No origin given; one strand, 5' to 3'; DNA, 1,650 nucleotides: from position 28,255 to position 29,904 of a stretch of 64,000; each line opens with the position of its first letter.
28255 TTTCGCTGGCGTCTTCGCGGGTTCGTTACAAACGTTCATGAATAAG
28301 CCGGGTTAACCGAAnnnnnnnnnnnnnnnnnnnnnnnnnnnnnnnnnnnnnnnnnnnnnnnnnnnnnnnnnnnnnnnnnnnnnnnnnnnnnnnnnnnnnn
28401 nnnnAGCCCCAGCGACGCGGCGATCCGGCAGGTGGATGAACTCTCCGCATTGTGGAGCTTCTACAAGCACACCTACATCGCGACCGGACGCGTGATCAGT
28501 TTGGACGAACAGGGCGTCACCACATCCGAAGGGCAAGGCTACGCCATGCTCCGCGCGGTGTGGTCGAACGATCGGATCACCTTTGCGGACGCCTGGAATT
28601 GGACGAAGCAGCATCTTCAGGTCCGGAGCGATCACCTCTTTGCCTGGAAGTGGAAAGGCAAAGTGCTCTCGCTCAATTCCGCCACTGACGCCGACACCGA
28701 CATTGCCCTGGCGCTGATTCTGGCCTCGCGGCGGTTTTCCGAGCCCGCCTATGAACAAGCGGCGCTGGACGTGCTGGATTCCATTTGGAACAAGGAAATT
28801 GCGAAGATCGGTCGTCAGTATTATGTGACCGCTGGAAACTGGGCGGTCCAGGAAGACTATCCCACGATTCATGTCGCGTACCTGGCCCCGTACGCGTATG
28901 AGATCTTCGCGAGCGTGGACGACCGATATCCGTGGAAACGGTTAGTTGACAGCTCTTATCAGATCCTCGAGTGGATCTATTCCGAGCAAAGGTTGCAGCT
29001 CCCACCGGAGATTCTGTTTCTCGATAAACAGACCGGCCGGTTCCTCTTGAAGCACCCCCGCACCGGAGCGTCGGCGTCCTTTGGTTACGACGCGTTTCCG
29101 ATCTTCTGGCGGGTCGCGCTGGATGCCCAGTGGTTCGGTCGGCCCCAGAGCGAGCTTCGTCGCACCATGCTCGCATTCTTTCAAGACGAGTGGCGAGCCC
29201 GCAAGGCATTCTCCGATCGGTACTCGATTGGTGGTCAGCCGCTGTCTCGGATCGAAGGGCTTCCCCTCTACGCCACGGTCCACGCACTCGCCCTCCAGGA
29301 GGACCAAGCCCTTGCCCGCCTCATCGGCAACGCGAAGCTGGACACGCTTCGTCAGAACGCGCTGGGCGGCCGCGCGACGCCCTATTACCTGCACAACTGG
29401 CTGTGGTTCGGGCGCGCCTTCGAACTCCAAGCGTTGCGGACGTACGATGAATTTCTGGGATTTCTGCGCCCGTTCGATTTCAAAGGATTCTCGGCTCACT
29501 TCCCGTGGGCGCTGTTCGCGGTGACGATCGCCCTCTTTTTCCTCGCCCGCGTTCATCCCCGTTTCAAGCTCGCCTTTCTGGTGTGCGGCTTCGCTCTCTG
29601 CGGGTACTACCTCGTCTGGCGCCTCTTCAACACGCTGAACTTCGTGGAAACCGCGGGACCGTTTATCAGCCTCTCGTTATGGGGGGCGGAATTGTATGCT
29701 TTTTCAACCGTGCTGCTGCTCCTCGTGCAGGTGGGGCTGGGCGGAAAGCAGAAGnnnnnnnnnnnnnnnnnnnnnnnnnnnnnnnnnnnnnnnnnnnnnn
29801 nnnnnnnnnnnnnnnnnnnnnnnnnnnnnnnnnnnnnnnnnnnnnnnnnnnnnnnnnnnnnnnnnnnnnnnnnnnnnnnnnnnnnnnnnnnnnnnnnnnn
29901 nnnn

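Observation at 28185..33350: Single-polypeptide fusion of a BcsZ-like GH8 glucanase, a BcsA-like GT2 synthase and two PilZ domains, paired with a compact TPR/beta-barrel exporter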

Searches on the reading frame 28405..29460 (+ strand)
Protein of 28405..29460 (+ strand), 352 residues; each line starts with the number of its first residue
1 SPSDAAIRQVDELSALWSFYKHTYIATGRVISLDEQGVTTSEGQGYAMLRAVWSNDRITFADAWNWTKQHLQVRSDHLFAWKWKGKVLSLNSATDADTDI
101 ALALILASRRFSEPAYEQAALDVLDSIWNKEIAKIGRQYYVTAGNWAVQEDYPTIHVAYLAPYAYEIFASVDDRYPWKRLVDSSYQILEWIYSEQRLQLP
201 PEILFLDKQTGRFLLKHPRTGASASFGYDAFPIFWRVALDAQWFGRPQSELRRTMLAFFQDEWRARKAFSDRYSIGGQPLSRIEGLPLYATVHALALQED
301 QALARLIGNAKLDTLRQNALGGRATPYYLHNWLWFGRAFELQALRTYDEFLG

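Call 60: search_solved_structures(query=window:28405-29460:+, max_evalue=1e-10, show_alignments=4)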
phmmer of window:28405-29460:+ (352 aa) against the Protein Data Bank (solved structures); distinct sequences matched with E-value up to 1e-10: 15.
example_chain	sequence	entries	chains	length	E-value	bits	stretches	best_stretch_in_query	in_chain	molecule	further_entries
1wzz_A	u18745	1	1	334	1.7e-22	83.3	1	11-232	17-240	Probable endoglucanase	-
6vc5_A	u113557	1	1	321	2.1e-20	76.4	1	14-239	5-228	Endoglucanase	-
1cem_A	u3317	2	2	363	1.4e-19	73.7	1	39-288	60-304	CELLULASE CELA (1,4-BETA-D-GLUCAN-GLUCANOHYDROLASE) | endoglucanase A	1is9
1kwf_A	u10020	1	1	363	8.6e-19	71.1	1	39-288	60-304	Endoglucanase A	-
5czl_A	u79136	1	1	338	3.3e-17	65.9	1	15-260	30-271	Glucanase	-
5gy3_A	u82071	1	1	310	1.3e-15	60.6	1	16-188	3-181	Glucanase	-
4q2b_A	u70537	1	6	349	2.3e-15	59.8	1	17-208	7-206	Endo-1,4-beta-D-glucanase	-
7f81_A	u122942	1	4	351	1.2e-14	57.5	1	16-211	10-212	Glucanase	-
7f82_A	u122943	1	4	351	3.2e-14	56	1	16-188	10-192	Glucanase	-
5xd0_A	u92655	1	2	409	7.7e-14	54.8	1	12-245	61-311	Glucanase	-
9b87_A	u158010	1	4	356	1.8e-13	53.6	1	16-188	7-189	Endoglucanase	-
3qxf_A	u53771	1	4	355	1.8e-13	53.5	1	16-188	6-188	Endoglucanase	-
5cd2_A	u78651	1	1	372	3e-13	52.9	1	15-189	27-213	Endo-1,4-D-glucanase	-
3qxq_A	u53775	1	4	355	4.9e-13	52.1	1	16-188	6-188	Endoglucanase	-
6shy_A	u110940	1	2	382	9.2e-11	44.7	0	39-288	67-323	Reducing-end xylose-releasing exo-oligoxylanase Rex8A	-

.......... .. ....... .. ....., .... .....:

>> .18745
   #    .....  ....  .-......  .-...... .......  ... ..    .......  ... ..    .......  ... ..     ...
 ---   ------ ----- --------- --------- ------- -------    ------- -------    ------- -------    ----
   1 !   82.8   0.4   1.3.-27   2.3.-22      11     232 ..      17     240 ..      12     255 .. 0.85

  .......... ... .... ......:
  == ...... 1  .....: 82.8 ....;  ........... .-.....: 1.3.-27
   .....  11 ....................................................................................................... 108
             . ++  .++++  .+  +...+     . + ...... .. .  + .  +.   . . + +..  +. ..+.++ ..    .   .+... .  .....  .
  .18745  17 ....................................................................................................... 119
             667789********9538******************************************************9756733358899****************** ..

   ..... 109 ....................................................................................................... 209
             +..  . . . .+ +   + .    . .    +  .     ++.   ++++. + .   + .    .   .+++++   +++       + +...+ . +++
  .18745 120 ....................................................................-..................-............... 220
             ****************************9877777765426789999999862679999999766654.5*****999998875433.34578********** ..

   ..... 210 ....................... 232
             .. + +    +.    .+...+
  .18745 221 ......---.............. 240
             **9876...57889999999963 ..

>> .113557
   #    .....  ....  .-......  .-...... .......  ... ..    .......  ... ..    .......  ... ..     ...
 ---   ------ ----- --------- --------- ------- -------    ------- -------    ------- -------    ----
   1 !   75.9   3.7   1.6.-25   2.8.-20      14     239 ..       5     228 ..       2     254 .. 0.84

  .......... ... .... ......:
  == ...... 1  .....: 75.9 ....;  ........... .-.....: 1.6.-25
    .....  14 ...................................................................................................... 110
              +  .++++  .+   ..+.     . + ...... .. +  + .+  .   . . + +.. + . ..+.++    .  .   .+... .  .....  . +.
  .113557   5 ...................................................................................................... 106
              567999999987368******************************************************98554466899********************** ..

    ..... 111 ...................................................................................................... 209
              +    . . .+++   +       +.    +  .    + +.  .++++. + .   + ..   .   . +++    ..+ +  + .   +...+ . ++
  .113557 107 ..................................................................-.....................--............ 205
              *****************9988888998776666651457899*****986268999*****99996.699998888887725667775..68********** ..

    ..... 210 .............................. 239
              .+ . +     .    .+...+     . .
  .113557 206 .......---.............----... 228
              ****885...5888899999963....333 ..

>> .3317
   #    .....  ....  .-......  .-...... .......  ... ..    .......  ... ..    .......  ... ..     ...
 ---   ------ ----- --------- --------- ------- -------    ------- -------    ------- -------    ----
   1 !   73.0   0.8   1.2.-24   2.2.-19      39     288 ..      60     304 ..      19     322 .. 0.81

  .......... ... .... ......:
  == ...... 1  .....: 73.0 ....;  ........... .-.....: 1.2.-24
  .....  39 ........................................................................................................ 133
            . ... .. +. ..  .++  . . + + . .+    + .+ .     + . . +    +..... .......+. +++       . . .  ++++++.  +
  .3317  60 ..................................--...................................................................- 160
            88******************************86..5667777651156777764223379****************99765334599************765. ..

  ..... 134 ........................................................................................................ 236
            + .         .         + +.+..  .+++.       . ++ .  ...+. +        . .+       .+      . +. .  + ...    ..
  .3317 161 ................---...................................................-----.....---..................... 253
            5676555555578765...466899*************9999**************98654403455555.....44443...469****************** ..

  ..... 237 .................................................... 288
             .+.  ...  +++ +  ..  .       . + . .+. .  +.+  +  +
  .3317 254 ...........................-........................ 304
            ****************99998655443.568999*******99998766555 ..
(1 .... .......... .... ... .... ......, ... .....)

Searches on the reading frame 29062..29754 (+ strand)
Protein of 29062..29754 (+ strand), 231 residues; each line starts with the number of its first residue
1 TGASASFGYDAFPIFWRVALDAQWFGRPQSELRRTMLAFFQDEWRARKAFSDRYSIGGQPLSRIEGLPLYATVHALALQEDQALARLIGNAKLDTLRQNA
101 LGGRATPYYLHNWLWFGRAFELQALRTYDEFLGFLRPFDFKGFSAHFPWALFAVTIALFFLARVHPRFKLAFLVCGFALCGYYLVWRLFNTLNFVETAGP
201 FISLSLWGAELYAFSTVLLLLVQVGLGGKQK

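Call 43: find_related_loci(query=A5, collection=genome_contigs, flank=8000)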
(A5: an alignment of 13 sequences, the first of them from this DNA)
Query A5 (231 aa) in genome_contigs; peptide patterns used: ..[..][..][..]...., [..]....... (x = any residue, [..] = any of these).
146 stretches matched a pattern; 97 encode a relative of the query (tblastn E <= 1e-3); the best 80 are kept; 80 distinct loci.
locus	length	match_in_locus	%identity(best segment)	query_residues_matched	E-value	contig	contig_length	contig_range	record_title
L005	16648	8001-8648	92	1-216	3e-133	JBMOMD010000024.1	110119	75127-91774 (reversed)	MAG: Nitrospirota bacterium isolate Betzabe_MAG041 MAG041_24, whole genome shotgun sequence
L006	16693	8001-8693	73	1-230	1e-111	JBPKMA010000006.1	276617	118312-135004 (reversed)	MAG: Nitrospiraceae bacterium isolate QQ_201912_bins_196 QQ_201912_bins_196_scaffold_6, whole genome shotgun sequence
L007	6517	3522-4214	73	1-231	3e-111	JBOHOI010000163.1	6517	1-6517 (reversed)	MAG: Nitrospiraceae bacterium isolate SD8032_metabat2.bin.4 NODE_3653_length_6517_cov_1.557121, whole genome shotgun seq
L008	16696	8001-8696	73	1-231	1e-110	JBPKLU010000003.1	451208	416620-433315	MAG: Nitrospiraceae bacterium isolate JZ-2_201709_bins_140 JZ-2_201709_bins_140_scaffold_3, whole genome shotgun sequenc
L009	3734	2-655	74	14-231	6e-108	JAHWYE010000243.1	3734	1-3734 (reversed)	MAG: Nitrospirae bacterium isolate CR_Sed_300A_bin.33 scaffold_740, whole genome shotgun sequence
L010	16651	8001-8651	71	1-216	1e-102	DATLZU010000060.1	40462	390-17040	MAG TPA_asm: Nitrospiraceae bacterium isolate SMAG_U13307 k141_116030, whole genome shotgun sequence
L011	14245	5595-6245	71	1-216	1e-102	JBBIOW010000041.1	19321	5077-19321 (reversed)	MAG: Nitrospiraceae bacterium isolate PGS172224_bin_289 NODE_3135_length_19321_cov_4.162410, whole genome shotgun sequen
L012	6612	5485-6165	68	1-227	3e-100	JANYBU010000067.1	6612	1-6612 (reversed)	MAG: Nitrospira sp. isolate GL140_6_metabat_96_sub GL140_6_k141_2378056, whole genome shotgun sequence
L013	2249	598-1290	66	1-231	3e-103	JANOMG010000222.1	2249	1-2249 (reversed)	MAG: Nitrospira sp. isolate VAR_45_metabat_136 VAR_45_k141_1174423, whole genome shotgun sequence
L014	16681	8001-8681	65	1-227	2e-98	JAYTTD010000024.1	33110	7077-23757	MAG: Nitrospira sp. isolate GFS_5301 GFS_5301_23, whole genome shotgun sequence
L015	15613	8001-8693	65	1-231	4e-98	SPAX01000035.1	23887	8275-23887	MAG: Nitrospira sp. isolate RCB Rifle_cladeB_scaffold_35, whole genome shotgun sequence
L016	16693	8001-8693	66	1-231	4e-98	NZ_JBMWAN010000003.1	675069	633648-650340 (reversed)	Nitrospira sp. NS4 NODE_11_lth_675069, whole genome shotgun sequence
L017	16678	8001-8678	68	1-226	3e-98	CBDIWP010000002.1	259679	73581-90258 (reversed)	uncultured bacterium isolate sfNOB_N2 genome assembly, contig: k127_132741, whole genome shotgun sequence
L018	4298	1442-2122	68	1-227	2e-98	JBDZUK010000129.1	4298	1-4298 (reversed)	MAG: Nitrospiraceae bacterium isolate PE_seawater46 NODE_5646_length_4298, whole genome shotgun sequence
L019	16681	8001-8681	65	1-227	3e-97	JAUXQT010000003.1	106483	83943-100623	MAG: Nitrospirota bacterium isolate C12_concoct.bin.99 C12_k141_460106, whole genome shotgun sequence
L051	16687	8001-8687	55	6-229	3e-81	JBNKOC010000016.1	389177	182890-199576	MAG: Fibrobacteria bacterium isolate G1G2.bin.43.orig k141_1080842, whole genome shotgun sequence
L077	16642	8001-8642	48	2-216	4e-61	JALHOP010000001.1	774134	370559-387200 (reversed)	MAG: Myxococcota bacterium isolate bin.157 c_000000000023, whole genome shotgun sequence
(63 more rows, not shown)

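Call 69: search_protein_families(library=pfam, proteins=[L077:7299-12281:+, L051:7221-10391:+, L051:10396-12402:+, L007:2790-5912:+], max_evalue=0.001)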
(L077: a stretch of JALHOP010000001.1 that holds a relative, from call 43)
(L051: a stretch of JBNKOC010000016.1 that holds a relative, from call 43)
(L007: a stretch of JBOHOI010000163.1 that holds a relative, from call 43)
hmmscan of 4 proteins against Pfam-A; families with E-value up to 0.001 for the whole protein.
L077:7299-12281:+ (1661 aa): 24 families
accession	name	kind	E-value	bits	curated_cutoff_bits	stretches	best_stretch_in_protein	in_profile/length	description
PF01270.23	Glyco_hydro_8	-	1.9e-33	116.3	24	1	33-275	28-270/341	Glycosyl hydrolases family 8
PF13632.12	Glyco_trans_2_3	-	8.1e-23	81.7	27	1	554-747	2-195/198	Glycosyl transferase family group 2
PF13432.12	TPR_16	-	6.3e-22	78.1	32.7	1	1043-1105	2-64/65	Tetratricopeptide repeat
PF13641.12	Glyco_tranf_2_3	-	1.4e-19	71.5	27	1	474-696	1-229/230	Glycosyltransferase like family 2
PF13428.12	TPR_14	-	1.5e-19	68.9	23.5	1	1075-1114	4-43/44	Tetratricopeptide repeat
PF00535.33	Glycos_transf_2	-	2.3e-19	70.4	23.3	1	478-642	2-166/168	Glycosyl transferase family 2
PF14559.12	TPR_19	-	4.4e-18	65.8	25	2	1052-1113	5-66/68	Tetratricopeptide repeat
PF07719.23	TPR_2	-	1.2e-14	53.6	27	2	1041-1071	4-34/34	Tetratricopeptide repeat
PF03552.20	Cellulose_synt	-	2.2e-14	53.4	24.7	1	648-748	419-525/722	Cellulose synthase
PF13414.12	TPR_11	-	5.5e-13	48.8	26.8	1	1049-1086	5-42/42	TPR repeat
PF13181.12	TPR_8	-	6.3e-13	48.2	25.7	1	1041-1071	4-34/34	Tetratricopeptide repeat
PF00515.34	TPR_1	-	1.7e-12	47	27.8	2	1041-1071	4-34/34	Tetratricopeptide repeat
PF13506.12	Glyco_transf_21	-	4.1e-09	36.6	21.7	1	537-676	17-152/174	Glycosyl transferase family 21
PF24575.1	TPR_Slam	-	9.5e-09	36.1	35.2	0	1125-1162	63-100/104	Surface lipoprotein assembly modifier, N-terminal TPR repeats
PF13371.12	TPR_9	-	2.9e-08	34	35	1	1053-1114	10-71/73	Tetratricopeptide repeat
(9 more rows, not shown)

L051:7221-10391:+ (1057 aa): 7 families
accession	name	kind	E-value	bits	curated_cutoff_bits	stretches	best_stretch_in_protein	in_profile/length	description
PF01270.23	Glyco_hydro_8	-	7.4e-33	114.4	24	1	39-218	27-213/341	Glycosyl hydrolases family 8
PF13641.12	Glyco_tranf_2_3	-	4.4e-25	89.5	27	1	502-725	1-230/230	Glycosyltransferase like family 2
PF13632.12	Glyco_trans_2_3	-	7.4e-22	78.6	27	1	582-796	2-196/198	Glycosyl transferase family group 2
PF00535.33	Glycos_transf_2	-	6.6e-21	75.4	23.3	1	506-672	2-168/168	Glycosyl transferase family 2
PF07238.19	PilZ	-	3.2e-11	43.9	22.5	1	917-1010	1-96/102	PilZ domain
PF13506.12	Glyco_transf_21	-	2.7e-10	40.4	21.7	1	565-705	17-153/174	Glycosyl transferase family 21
PF03552.20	Cellulose_synt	-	7.2e-10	38.5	24.7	1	674-809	417-557/722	Cellulose synthase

L051:10396-12402:+ (669 aa): 25 families
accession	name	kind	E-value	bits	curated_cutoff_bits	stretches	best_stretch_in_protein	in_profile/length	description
PF14559.12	TPR_19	-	1.4e-29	102.6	25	3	42-97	5-62/68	Tetratricopeptide repeat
PF13428.12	TPR_14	-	1.4e-27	93.7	23.5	0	180-210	13-43/44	Tetratricopeptide repeat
PF13432.12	TPR_16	-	5.9e-22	78.2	32.7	1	32-90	1-59/65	Tetratricopeptide repeat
PF07719.23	TPR_2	-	4.4e-21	73.7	27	1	31-61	4-34/34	Tetratricopeptide repeat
PF13414.12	TPR_11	-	4.3e-19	68.4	26.8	1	39-76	5-42/42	TPR repeat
PF00515.34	TPR_1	-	9.2e-19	66.8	27.8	1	31-61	4-34/34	Tetratricopeptide repeat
PF23914.1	TPR_CcmH_CycH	-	5.8e-18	65.7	42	2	160-265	43-149/158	Cytochrome c-type biogenesis protein H TPR domain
PF13431.12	TPR_17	-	2.6e-17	62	24.4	2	50-81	1-32/34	Tetratricopeptide repeat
PF24575.1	TPR_Slam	-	9.4e-17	61.8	35.2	1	178-224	57-102/104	Surface lipoprotein assembly modifier, N-terminal TPR repeats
PF13181.12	TPR_8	-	3.2e-15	55.3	25.7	1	31-61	4-34/34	Tetratricopeptide repeat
PF13424.12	TPR_12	-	1.6e-13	51.1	30.1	1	34-94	9-77/77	Tetratricopeptide repeat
PF13174.12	TPR_6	-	1.4e-11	44.7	26.3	0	63-92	1-30/33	Tetratricopeptide repeat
PF13176.12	TPR_7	-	4.2e-09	36.2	27.9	0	67-90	4-27/36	Tetratricopeptide repeat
PF20308.4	TPR-S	-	2.9e-08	34.6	27.6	1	183-232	1-47/102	Tetratricopeptide Repeats-Sensor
PF23241.1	HAT_PRP39_C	-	6.3e-08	33.2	33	1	158-280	16-136/139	PRP39 C-terminal HAT repeat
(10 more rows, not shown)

L007:2790-5912:+ (1041 aa): 7 families
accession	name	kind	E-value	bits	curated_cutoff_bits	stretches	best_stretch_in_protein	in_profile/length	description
PF01270.23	Glyco_hydro_8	-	5.1e-37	128.1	24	1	41-295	27-279/341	Glycosyl hydrolases family 8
PF13632.12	Glyco_trans_2_3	-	5.5e-22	79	27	1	568-780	2-194/198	Glycosyl transferase family group 2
PF13641.12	Glyco_tranf_2_3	-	1.3e-21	78.1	27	1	488-710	1-229/230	Glycosyltransferase like family 2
PF00535.33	Glycos_transf_2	-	3.5e-18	66.5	23.3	1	492-655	2-165/168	Glycosyl transferase family 2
PF03552.20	Cellulose_synt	-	1.4e-12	47.5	24.7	1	661-791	418-552/722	Cellulose synthase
PF07238.19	PilZ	-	4.9e-11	43.3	22.5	1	903-997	1-98/102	PilZ domain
PF13506.12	Glyco_transf_21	-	7.1e-08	32.5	21.7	1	551-690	17-152/174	Glycosyl transferase family 21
